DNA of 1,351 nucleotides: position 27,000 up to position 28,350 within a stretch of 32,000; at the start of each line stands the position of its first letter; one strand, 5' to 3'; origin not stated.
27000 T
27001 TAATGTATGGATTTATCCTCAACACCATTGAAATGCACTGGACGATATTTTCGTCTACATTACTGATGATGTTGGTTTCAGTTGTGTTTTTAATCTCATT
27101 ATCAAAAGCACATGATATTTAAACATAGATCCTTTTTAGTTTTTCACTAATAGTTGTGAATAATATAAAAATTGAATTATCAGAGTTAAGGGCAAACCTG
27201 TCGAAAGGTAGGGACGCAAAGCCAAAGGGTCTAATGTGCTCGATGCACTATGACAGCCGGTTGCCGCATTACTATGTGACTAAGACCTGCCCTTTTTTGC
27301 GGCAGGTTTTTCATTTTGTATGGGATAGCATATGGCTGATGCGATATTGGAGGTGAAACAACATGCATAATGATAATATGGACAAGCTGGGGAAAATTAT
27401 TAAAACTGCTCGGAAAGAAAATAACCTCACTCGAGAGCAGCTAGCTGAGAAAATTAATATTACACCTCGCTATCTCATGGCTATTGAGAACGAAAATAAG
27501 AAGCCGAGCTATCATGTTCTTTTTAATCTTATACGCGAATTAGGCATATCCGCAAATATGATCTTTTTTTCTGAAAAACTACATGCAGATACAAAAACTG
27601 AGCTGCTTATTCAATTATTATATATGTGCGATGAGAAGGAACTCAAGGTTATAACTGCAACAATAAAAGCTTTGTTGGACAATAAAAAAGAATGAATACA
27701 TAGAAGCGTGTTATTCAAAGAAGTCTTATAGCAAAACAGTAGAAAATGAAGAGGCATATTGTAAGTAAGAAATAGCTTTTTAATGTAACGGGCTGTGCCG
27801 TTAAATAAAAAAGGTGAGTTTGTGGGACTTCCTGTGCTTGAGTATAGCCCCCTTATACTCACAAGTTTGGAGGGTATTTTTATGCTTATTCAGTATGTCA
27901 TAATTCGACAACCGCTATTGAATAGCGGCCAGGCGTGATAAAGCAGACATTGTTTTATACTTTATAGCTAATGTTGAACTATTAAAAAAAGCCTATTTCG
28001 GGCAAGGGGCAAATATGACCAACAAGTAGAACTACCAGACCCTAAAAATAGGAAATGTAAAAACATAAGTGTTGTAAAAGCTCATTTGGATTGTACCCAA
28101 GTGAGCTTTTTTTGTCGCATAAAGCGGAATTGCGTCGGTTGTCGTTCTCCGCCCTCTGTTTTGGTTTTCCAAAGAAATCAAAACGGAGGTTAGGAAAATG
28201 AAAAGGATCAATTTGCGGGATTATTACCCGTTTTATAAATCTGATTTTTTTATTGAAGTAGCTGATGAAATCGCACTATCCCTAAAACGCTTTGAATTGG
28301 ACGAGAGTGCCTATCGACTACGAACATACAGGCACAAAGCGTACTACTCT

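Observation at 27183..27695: c-di-GMP-I riboswitch with terminator directly upstream of an XRE regulator in the ICE regulatory/recombination module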

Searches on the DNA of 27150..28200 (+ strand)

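Call 14: search_rna_families(sources=[L001, L002, L003, L004, L005, L006, L007, L008, L009, L010, L011, L012, L013, L014, L015, L016, L017, L018], threshold=gathering)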
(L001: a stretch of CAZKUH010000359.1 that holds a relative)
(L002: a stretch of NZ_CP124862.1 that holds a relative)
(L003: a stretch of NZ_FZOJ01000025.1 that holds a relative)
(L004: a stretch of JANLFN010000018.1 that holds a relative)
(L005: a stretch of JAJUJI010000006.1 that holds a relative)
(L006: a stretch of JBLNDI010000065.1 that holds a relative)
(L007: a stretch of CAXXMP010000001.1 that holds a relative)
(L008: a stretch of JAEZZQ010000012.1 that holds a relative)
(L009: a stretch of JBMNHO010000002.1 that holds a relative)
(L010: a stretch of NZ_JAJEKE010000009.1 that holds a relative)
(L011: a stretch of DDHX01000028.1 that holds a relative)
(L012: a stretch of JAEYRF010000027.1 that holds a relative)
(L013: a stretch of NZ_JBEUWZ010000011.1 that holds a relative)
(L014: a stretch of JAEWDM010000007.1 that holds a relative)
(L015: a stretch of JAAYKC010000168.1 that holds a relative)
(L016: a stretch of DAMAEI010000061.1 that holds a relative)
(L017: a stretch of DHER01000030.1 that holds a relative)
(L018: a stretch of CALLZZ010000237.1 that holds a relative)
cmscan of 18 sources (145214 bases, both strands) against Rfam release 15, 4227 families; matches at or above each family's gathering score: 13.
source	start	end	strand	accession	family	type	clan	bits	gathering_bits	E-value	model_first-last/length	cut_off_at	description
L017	4293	4491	-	RF02004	group-II-D1D4-5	Intron;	CL00102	179.2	34.5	1.9e-40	1-201/201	no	Group II catalytic intron D1-D4-5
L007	1098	1184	-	RF01051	c-di-GMP-I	Cis-reg; riboswitch;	CL00126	91.1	35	1.8e-16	1-87/87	no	c-di-GMP-I riboswitch aptamer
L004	2365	2452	-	RF01051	c-di-GMP-I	Cis-reg; riboswitch;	CL00126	85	35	5.5e-15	1-87/87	no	c-di-GMP-I riboswitch aptamer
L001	1703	1789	+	RF01051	c-di-GMP-I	Cis-reg; riboswitch;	CL00126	83.4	35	1.4e-14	1-87/87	no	c-di-GMP-I riboswitch aptamer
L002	4817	4905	+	RF01051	c-di-GMP-I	Cis-reg; riboswitch;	CL00126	81.7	35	3.6e-14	1-87/87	no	c-di-GMP-I riboswitch aptamer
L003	4777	4864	+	RF01051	c-di-GMP-I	Cis-reg; riboswitch;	CL00126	80.9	35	5.6e-14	1-87/87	no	c-di-GMP-I riboswitch aptamer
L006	469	556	-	RF01051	c-di-GMP-I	Cis-reg; riboswitch;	CL00126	76.8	35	5.7e-13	1-87/87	no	c-di-GMP-I riboswitch aptamer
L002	6554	6647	+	RF02913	pemK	Cis-reg;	-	71.9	34.8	1.2e-10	1-61/61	no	pemK RNA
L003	6446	6540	+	RF02913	pemK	Cis-reg;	-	69.2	34.8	4.9e-10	1-61/61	no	pemK RNA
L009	998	1077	-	RF02913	pemK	Cis-reg;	-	68.5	34.8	7.3e-10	1-61/61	no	pemK RNA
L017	1945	2029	-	RF00029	Intron_gpII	Intron;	-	59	40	1.1e-08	1-77/77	no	Group II catalytic intron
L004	4413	4498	-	RF00005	tRNA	Gene; tRNA;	CL00001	54.5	29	1.3e-08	1-71/71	no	tRNA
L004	142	229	-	RF00005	tRNA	Gene; tRNA;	CL00001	51.6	29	8.2e-08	1-71/71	no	tRNA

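Call 19: search_rna_families(sources=[L019, L020, L021, L022, L023, L024, L025, L026, L027, L028, L029, L030, L031, L032, L033, L034, L035, L043], threshold=gathering)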
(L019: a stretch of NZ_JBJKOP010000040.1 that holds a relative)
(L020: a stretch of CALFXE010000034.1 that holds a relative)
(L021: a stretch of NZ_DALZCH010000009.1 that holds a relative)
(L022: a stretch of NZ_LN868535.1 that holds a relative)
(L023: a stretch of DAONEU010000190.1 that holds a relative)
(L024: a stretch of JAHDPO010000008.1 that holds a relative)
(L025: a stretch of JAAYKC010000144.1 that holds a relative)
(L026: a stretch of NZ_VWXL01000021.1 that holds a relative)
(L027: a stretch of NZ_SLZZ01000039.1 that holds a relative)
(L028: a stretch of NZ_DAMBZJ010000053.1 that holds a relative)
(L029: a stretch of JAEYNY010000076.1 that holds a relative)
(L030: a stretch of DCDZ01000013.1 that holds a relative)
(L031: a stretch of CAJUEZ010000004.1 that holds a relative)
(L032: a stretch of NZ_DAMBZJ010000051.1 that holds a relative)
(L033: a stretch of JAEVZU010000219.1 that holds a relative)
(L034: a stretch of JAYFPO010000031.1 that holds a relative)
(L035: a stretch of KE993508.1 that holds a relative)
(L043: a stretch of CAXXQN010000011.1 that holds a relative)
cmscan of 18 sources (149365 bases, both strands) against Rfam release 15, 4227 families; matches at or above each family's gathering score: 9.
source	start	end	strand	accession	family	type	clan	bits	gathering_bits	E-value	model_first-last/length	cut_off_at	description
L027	9018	9214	-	RF02004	group-II-D1D4-5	Intron;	CL00102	183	34.5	2.1e-41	1-201/201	no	Group II catalytic intron D1-D4-5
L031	8114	8228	-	RF02958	drum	Gene; sRNA;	-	79.8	43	5.2e-13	1-112/112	no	drum RNA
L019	2031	2110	-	RF02913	pemK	Cis-reg;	-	70.1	34.8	3.2e-10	1-61/61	no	pemK RNA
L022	1041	1121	-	RF02913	pemK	Cis-reg;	-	67.4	34.8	1.3e-09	1-61/61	no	pemK RNA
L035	2578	2657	-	RF02913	pemK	Cis-reg;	-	64.5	34.8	6.1e-09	1-61/61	no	pemK RNA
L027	6587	6671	-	RF00029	Intron_gpII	Intron;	-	61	40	3.8e-09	1-77/77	no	Group II catalytic intron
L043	2317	2399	-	RF01051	c-di-GMP-I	Cis-reg; riboswitch;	CL00126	56.6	35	5e-08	1-87/87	no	c-di-GMP-I riboswitch aptamer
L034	1769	1854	+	RF00005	tRNA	Gene; tRNA;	CL00001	53.1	29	3.3e-08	1-71/71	no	tRNA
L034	3718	3816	-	RF02913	pemK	Cis-reg;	-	51.6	34.8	5.2e-06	1-61/61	no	pemK RNA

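Call 31: search_rna_families(sources=[L081, L085, L070, L089], threshold=gathering)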
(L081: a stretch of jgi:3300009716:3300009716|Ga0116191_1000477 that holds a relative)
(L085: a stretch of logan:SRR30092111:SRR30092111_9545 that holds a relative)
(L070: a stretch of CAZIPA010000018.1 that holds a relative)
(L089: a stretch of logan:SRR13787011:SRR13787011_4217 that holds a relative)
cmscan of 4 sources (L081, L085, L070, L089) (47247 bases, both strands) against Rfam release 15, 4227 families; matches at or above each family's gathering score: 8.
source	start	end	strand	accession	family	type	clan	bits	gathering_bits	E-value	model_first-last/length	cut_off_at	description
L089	9819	9906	+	RF01051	c-di-GMP-I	Cis-reg; riboswitch;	CL00126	82.9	35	5.8e-15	1-87/87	no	c-di-GMP-I riboswitch aptamer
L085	5465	5553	-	RF01051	c-di-GMP-I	Cis-reg; riboswitch;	CL00126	80.9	35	1.8e-14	1-87/87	no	c-di-GMP-I riboswitch aptamer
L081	3968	4059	-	RF01051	c-di-GMP-I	Cis-reg; riboswitch;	CL00126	73.2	35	1.4e-12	1-87/87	no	c-di-GMP-I riboswitch aptamer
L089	11541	11634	+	RF02913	pemK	Cis-reg;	-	71.9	34.8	4e-11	1-61/61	no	pemK RNA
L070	3047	3152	+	RF02913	pemK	Cis-reg;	-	69.2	34.8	1.6e-10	1-61/61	no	pemK RNA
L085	3640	3720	-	RF02913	pemK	Cis-reg;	-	68.1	34.8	3e-10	1-61/61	no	pemK RNA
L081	2177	2257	-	RF02913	pemK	Cis-reg;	-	67.3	34.8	4.4e-10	1-61/61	no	pemK RNA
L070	521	596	+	RF01051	c-di-GMP-I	Cis-reg; riboswitch;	CL00126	53.7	35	7.9e-08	1-87/87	no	c-di-GMP-I riboswitch aptamer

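Call 69: search_rna_families(sources=[L106, L124, L159, L095, L093], threshold=gathering, show_alignments=3)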
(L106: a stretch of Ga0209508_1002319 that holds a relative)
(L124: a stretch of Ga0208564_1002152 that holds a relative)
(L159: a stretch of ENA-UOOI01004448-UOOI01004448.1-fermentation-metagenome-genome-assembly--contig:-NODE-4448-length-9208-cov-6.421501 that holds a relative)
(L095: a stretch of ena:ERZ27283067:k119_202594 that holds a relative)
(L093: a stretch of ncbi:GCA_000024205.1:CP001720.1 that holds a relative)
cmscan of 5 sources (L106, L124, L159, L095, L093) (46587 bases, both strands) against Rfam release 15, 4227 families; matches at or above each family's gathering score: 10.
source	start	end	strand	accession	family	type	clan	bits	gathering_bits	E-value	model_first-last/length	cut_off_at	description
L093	6416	6505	-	RF01051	c-di-GMP-I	Cis-reg; riboswitch;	CL00126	83.1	35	5.3e-15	1-87/87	no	c-di-GMP-I riboswitch aptamer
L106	4014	4103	-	RF01051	c-di-GMP-I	Cis-reg; riboswitch;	CL00126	78.1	35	8.8e-14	1-87/87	no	c-di-GMP-I riboswitch aptamer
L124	4015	4104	-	RF01051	c-di-GMP-I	Cis-reg; riboswitch;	CL00126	75.7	35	3.4e-13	1-87/87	no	c-di-GMP-I riboswitch aptamer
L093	2307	2387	-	RF02913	pemK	Cis-reg;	-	66.5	34.8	6.8e-10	1-61/61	no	pemK RNA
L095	6404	6489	-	RF03167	c-di-GMP-I-GGC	Cis-reg; riboswitch;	CL00126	65.8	59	1.9e-13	1-80/80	no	c-di-GMP-I-GGC riboswitch aptamer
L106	2152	2229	-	RF02913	pemK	Cis-reg;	-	56.5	34.8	1.2e-07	1-61/61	no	pemK RNA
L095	2236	2318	+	RF00005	tRNA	Gene; tRNA;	CL00001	56.5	29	1.2e-09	1-71/71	no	tRNA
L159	3837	3924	-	RF01051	c-di-GMP-I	Cis-reg; riboswitch;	CL00126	55.1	35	3.6e-08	1-87/87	no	c-di-GMP-I riboswitch aptamer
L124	2152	2229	-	RF02913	pemK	Cis-reg;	-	52.2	34.8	1.2e-06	1-61/61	no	pemK RNA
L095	4256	4356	-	RF02913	pemK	Cis-reg;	-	47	34.8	1.8e-05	1-61/61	no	pemK RNA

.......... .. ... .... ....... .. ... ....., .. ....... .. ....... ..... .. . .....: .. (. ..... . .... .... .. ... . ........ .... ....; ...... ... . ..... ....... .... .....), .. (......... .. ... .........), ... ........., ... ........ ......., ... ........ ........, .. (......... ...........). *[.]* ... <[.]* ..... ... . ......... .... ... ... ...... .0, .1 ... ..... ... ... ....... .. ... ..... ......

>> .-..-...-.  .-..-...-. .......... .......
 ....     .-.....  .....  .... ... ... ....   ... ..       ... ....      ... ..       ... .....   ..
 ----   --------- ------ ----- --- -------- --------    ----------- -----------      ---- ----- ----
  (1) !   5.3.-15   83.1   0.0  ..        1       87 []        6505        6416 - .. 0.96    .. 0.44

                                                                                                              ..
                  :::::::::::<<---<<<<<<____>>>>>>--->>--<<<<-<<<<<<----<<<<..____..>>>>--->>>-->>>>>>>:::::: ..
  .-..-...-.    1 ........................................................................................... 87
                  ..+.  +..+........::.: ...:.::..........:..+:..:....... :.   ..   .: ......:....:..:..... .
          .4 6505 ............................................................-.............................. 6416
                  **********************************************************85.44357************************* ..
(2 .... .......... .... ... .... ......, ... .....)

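Call 76: search_dna_similar(query=window:27150-28200:+, collection=plasmids, mode=distant, max_rows=10)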
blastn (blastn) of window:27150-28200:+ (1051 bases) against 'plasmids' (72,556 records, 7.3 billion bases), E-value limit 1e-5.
Records with a match: 10; places in all: 10; records where one place covers at least 80% of the query: 0.
Best place of each record, by identity: 80-90% 1; 60-80% 9.
By first word of the organism name: Providencia 6; Enterobacter 1; Aeromonas 1; Paenibacillus 1; Ruminococcus 1.
By predicted mobility (MOB-suite, as given by PLSDB): conjugative 8; non-mobilizable 1; mobilizable 1.
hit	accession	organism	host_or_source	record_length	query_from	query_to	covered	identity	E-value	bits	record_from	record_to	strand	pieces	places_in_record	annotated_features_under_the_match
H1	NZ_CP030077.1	Enterobacter hormaechei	Homo sapiens,sptum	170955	311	427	11%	71.8%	1e-6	64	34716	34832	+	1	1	helix-turn-helix transcriptional regulator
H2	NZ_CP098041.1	Providencia rettgeri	Homo sapiens,urine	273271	311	427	11%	71.8%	1e-6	64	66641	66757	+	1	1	helix-turn-helix transcriptional regulator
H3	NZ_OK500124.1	Providencia rettgeri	-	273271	311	427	11%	71.8%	1e-6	64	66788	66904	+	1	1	helix-turn-helix transcriptional regulator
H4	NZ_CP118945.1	Aeromonas hydrophila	Homo sapiens,cell culture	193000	311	427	11%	71.8%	1e-6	64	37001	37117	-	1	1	helix-turn-helix transcriptional regulator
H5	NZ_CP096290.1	Providencia sp. PROV277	Clinical or host-associated ...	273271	311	427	11%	71.8%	1e-6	64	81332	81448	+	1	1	helix-turn-helix transcriptional regulator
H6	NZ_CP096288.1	Providencia sp. PROV278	Clinical or host-associated ...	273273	311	427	11%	71.8%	1e-6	64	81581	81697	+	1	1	helix-turn-helix transcriptional regulator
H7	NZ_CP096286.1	Providencia sp. PROV279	Clinical or host-associated ...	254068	311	427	11%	71.8%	1e-6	64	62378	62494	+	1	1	helix-turn-helix transcriptional regulator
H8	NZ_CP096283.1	Providencia sp. PROV280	Clinical or host-associated ...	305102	311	427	11%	71.8%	1e-6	64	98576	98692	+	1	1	helix-turn-helix transcriptional regulator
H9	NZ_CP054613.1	Paenibacillus cellulosilyticus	cell culture,soil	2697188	38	117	8%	78.0%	4e-6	61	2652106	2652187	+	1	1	none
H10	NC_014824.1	Ruminococcus albus 7 = DSM 20455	-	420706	39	115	7%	80.5%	1e-6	64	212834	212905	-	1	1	none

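Call 77: search_dna_similar(query=window:27150-28200:+, collection=phages, mode=distant, max_rows=10)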
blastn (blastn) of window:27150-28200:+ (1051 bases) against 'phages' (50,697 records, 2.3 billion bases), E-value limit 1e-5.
No match.
